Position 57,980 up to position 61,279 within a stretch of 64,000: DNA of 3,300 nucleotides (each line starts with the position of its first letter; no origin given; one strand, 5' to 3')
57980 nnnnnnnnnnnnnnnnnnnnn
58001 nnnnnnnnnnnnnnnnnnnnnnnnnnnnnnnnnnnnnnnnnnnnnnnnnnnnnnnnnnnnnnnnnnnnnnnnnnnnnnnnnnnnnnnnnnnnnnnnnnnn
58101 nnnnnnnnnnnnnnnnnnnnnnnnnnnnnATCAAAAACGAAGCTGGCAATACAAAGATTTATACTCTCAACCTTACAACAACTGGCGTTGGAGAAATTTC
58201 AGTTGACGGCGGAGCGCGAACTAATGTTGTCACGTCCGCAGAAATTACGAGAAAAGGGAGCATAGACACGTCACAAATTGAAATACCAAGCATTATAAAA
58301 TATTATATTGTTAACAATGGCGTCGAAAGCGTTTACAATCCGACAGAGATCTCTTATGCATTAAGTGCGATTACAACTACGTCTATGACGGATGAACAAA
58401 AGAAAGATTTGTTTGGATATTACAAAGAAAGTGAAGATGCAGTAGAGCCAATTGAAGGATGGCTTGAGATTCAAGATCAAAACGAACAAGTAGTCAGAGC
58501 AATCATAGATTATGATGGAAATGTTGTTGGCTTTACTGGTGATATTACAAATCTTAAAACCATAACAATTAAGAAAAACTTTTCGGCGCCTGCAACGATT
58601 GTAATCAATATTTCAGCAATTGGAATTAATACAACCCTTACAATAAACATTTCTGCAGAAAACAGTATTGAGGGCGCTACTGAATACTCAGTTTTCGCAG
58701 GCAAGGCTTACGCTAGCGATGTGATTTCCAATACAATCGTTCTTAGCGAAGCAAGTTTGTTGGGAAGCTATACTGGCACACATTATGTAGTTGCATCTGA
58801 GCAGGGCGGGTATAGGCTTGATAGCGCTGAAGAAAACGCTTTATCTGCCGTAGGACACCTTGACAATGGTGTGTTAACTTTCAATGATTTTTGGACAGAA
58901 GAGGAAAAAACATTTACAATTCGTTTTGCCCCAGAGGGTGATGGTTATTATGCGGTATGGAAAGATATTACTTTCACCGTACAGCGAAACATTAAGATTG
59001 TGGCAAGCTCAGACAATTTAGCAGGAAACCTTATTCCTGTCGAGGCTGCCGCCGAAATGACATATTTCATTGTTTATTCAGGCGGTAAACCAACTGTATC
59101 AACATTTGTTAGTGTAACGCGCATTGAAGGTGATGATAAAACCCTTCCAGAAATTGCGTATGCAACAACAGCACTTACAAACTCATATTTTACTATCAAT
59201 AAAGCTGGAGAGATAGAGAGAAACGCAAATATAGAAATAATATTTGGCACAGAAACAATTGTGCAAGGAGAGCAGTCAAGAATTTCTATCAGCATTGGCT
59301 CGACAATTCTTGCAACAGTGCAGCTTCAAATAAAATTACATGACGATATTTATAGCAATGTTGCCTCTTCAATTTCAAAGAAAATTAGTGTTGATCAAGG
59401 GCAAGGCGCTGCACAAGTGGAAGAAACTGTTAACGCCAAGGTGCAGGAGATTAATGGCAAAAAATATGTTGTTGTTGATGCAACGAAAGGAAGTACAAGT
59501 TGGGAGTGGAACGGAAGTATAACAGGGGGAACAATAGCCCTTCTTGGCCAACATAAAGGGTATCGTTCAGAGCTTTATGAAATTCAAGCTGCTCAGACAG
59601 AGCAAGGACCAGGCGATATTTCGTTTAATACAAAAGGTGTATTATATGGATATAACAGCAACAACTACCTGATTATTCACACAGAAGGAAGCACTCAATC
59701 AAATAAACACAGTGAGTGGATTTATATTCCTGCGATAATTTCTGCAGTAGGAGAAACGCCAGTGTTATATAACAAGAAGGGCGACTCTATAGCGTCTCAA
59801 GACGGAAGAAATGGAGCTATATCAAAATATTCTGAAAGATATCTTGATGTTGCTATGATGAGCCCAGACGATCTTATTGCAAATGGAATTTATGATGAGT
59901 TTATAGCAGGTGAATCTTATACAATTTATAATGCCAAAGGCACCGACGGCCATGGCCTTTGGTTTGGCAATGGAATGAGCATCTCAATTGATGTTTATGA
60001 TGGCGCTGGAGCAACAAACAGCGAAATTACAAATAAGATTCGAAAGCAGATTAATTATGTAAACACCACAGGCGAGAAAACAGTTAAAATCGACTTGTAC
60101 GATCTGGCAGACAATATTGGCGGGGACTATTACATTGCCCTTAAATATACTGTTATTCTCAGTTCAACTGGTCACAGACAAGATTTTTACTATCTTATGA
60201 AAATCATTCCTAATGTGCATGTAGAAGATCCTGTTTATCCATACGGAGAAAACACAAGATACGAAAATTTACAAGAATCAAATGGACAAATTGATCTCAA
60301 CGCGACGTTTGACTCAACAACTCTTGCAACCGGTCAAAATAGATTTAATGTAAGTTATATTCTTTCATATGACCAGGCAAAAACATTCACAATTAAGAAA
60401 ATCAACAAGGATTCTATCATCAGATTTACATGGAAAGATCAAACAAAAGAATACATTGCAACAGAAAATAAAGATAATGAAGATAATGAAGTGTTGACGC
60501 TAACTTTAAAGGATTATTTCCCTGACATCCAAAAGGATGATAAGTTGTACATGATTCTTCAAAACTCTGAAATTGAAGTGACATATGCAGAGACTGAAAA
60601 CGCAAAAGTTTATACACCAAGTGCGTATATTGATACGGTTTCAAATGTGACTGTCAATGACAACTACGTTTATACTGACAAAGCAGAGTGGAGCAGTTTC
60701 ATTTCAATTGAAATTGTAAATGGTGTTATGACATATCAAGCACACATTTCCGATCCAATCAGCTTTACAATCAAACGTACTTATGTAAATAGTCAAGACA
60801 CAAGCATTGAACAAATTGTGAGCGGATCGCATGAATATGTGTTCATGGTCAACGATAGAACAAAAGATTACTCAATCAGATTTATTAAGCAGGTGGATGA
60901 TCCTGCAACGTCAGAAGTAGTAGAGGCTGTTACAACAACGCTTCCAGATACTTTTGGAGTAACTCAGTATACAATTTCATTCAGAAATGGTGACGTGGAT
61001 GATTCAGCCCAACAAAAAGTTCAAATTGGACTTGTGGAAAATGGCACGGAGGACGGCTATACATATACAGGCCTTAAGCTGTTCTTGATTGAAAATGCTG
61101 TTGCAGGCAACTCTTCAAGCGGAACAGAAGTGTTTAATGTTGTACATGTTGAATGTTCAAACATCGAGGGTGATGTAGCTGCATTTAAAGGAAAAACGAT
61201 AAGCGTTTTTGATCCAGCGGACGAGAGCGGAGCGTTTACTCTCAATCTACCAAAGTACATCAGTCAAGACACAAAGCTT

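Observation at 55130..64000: Second giant ORF missed by the ORF track: at least 2,957 codons open to the window edge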

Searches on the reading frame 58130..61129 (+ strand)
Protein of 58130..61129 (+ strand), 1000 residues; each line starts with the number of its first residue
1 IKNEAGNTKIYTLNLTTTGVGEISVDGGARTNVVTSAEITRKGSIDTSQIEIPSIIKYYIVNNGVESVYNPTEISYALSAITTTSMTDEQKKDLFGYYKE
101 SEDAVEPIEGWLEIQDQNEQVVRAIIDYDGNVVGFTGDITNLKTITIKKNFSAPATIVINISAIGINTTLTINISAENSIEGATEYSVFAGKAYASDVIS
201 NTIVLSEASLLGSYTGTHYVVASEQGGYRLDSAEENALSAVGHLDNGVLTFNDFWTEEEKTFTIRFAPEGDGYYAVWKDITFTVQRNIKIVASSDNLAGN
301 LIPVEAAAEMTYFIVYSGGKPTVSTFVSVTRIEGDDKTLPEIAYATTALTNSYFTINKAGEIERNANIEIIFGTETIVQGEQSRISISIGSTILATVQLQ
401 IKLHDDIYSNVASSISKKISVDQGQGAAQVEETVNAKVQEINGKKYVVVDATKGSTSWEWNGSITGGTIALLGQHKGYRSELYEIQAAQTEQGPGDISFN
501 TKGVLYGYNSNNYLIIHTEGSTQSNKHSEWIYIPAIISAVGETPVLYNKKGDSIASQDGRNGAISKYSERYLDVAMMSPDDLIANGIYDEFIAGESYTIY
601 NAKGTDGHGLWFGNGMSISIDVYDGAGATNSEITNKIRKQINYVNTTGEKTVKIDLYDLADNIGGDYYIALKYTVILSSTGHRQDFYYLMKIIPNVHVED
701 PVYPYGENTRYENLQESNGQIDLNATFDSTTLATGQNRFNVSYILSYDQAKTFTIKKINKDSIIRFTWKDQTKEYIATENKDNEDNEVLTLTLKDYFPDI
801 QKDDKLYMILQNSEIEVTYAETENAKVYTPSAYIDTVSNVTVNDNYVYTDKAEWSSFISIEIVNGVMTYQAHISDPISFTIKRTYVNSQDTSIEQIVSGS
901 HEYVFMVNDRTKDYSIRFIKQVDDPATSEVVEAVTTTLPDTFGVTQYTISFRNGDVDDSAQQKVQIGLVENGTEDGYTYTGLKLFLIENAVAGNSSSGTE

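Call 7: search_protein_families(library=pfam, proteins=[window:58130-61129:+], max_evalue=1)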
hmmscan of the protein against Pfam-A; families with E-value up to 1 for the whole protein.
window:58130-61129:+ (1000 aa): 1 family
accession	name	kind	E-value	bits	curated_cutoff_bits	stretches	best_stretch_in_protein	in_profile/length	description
PF00659.24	POLO_box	-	0.11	12.9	23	0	728-757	20-49/61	POLO box duplicated region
